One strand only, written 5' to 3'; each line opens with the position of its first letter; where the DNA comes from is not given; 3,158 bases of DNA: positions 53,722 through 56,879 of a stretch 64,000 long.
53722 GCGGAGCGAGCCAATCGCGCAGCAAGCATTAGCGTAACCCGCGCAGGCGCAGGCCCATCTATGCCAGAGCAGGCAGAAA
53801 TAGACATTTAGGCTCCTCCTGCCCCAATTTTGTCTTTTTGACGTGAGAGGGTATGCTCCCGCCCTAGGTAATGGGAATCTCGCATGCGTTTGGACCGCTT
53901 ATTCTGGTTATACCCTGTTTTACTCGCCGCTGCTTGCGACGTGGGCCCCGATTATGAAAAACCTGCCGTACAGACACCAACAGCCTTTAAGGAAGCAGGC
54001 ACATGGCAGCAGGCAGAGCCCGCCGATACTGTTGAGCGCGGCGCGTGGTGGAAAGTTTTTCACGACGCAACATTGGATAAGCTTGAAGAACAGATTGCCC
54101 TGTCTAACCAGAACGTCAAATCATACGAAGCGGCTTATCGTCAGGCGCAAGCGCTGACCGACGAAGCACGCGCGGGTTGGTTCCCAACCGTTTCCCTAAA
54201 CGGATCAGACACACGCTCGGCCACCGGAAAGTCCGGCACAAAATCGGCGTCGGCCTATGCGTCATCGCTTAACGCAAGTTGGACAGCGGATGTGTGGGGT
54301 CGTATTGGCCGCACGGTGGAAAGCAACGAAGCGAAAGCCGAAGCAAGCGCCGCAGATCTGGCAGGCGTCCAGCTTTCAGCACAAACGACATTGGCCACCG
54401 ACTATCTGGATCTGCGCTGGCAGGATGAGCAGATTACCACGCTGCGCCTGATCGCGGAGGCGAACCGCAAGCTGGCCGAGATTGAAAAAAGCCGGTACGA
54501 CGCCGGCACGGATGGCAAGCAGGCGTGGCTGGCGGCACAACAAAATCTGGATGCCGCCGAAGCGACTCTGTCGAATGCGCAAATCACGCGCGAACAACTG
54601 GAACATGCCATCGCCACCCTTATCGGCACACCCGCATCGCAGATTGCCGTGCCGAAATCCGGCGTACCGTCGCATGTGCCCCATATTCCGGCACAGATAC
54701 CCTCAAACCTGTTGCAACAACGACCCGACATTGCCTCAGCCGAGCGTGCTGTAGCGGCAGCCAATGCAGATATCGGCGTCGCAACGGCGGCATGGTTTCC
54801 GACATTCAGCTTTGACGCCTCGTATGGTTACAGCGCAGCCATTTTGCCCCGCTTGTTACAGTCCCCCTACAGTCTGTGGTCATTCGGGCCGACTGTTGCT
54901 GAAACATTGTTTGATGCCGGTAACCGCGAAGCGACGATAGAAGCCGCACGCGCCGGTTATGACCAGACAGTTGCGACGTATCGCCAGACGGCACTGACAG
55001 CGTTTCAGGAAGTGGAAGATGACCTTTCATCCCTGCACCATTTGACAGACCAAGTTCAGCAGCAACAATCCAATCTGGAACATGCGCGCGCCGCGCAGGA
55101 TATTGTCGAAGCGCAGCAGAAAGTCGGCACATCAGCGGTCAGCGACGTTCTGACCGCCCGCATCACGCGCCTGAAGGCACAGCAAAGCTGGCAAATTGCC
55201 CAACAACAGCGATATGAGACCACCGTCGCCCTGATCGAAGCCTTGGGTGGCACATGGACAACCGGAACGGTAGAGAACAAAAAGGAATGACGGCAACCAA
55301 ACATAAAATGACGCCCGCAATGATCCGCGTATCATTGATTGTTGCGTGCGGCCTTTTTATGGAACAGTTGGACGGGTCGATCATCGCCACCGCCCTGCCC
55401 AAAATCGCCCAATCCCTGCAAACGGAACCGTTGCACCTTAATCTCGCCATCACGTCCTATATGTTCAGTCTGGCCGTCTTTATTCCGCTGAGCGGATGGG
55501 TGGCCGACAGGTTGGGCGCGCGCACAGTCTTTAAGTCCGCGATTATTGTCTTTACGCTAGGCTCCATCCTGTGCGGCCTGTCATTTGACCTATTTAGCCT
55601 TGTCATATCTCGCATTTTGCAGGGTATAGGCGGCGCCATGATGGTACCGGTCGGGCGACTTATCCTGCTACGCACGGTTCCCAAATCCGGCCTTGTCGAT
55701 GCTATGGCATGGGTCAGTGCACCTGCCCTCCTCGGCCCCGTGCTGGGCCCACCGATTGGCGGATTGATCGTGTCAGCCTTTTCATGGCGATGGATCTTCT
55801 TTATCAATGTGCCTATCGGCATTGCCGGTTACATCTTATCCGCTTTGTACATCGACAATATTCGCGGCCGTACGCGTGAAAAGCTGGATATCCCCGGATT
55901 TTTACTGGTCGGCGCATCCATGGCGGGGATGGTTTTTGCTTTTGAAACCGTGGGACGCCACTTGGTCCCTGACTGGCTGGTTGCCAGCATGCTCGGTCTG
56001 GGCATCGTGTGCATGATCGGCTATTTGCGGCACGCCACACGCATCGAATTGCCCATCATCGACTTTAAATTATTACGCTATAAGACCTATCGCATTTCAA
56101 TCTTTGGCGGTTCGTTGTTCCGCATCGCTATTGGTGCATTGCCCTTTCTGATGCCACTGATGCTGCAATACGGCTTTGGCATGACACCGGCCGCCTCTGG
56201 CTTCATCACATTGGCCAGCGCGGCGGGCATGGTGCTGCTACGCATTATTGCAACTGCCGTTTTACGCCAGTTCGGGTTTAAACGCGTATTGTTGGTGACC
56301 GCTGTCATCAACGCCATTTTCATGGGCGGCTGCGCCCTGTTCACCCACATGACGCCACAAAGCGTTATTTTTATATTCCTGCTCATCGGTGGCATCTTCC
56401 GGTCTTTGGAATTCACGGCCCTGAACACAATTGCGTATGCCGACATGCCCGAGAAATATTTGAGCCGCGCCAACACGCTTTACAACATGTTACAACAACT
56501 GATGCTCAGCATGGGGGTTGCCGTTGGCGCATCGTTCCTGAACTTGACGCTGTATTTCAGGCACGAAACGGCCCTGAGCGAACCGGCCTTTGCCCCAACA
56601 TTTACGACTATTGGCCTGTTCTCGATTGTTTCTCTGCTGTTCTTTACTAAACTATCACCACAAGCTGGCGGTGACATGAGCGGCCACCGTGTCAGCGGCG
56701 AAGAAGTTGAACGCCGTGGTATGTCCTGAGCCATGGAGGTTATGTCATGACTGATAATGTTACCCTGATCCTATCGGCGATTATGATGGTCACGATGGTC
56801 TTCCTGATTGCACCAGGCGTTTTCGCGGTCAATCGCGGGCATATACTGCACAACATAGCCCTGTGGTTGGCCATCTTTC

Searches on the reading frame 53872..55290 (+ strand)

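Call 27: search_protein_families(library=pfam, proteins=[window:53872-55290:+], max_evalue=0.001)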
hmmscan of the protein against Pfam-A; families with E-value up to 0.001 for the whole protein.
window:53872-55290:+ (472 aa): 1 family
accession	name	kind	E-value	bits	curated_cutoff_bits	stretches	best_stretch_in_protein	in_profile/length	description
PF02321.23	OEP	-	7.7e-48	163.2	22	2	276-459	4-187/187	Outer membrane efflux protein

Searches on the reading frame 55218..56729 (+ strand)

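Call 27: search_protein_families(library=pfam, proteins=[window:55218-56729:+], max_evalue=0.001)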
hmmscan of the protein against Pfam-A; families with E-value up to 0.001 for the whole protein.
window:55218-56729:+ (503 aa): 2 families
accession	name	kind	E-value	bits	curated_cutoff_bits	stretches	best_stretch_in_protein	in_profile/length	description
PF07690.21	MFS_1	-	6.7e-51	173.7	33.4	1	43-433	2-346/347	Major Facilitator Superfamily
PF05977.19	MFS_3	-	1.1e-05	24.5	27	1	83-199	56-177/524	Transmembrane secretion effector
